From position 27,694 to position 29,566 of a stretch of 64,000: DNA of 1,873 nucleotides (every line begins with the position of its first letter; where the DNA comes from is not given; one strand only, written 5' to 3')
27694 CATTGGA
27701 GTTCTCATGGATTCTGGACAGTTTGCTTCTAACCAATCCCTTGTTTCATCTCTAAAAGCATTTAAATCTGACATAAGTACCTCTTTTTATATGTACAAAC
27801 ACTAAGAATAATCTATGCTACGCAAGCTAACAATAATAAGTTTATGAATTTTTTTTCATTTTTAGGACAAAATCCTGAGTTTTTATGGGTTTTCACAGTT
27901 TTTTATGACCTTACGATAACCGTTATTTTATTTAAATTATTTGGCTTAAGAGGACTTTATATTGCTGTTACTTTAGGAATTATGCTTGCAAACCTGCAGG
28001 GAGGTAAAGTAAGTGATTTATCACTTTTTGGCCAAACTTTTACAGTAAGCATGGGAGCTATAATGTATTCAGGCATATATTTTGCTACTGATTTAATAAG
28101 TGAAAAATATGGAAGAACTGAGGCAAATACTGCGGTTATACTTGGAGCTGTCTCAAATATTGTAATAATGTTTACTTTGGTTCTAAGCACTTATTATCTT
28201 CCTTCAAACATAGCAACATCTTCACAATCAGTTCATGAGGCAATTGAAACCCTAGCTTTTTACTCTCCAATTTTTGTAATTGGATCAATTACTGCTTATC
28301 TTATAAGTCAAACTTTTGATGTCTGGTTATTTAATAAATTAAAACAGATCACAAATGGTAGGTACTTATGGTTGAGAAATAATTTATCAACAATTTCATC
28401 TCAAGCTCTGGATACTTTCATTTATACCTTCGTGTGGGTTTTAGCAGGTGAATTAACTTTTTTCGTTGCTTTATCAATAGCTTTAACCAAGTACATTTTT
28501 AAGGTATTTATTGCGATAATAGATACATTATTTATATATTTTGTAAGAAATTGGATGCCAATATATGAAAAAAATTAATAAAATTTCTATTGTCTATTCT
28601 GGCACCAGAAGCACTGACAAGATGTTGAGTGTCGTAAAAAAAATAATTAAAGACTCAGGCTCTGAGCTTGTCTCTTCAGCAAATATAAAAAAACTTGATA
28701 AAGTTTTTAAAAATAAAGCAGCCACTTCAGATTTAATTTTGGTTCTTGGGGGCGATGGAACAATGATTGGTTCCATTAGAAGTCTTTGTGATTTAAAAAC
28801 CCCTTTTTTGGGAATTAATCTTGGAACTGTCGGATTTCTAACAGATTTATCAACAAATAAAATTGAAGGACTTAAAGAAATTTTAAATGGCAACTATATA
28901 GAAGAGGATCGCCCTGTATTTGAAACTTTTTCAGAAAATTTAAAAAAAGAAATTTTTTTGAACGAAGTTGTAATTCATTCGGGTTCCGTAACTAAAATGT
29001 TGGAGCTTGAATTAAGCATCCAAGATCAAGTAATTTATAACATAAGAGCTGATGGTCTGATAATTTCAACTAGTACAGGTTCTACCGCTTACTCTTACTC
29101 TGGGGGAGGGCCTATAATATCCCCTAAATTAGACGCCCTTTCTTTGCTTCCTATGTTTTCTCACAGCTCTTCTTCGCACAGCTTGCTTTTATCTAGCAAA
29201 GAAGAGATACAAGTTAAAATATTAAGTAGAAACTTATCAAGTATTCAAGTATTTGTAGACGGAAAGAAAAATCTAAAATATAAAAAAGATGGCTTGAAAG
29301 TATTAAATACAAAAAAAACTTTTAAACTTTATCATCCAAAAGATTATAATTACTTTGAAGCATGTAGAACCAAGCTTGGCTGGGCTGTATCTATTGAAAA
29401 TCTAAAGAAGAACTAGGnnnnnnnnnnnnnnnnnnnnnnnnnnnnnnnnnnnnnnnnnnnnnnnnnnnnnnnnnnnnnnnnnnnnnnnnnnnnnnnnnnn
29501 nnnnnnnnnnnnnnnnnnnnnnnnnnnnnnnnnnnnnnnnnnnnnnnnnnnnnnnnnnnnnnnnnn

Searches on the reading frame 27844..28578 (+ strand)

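Call 10: search_protein_families(library=pfam, proteins=[window:27844-28578:+], max_evalue=0.00001)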
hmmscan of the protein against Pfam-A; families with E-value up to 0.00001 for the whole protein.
window:27844-28578:+ (244 aa): 1 family
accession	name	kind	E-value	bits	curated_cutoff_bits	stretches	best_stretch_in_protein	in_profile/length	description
PF02592.20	Vut_1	-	6.6e-39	134.1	27.2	1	69-234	1-152/152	Putative vitamin uptake transporter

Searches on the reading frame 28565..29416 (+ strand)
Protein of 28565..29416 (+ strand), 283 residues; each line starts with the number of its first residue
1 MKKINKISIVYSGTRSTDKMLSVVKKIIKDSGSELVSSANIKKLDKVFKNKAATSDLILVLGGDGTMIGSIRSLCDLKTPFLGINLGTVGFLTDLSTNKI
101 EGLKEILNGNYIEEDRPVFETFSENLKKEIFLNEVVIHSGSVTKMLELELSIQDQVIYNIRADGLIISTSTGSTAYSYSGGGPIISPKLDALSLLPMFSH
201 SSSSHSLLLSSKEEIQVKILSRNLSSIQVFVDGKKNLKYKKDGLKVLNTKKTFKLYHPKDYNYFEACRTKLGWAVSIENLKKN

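Call 10: search_protein_families(library=pfam, proteins=[window:28565-29416:+], max_evalue=0.00001)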
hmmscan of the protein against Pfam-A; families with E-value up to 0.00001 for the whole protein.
window:28565-29416:+ (283 aa): 2 families
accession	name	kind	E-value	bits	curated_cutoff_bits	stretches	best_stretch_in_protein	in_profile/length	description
PF20143.4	NAD_kinase_C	-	2.9e-29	101.8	23.7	1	132-256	1-124/126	ATP-NAD kinase C-terminal domain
PF01513.26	NAD_kinase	-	2.1e-12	47.9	25.5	1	44-109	62-128/130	ATP-NAD kinase N-terminal domain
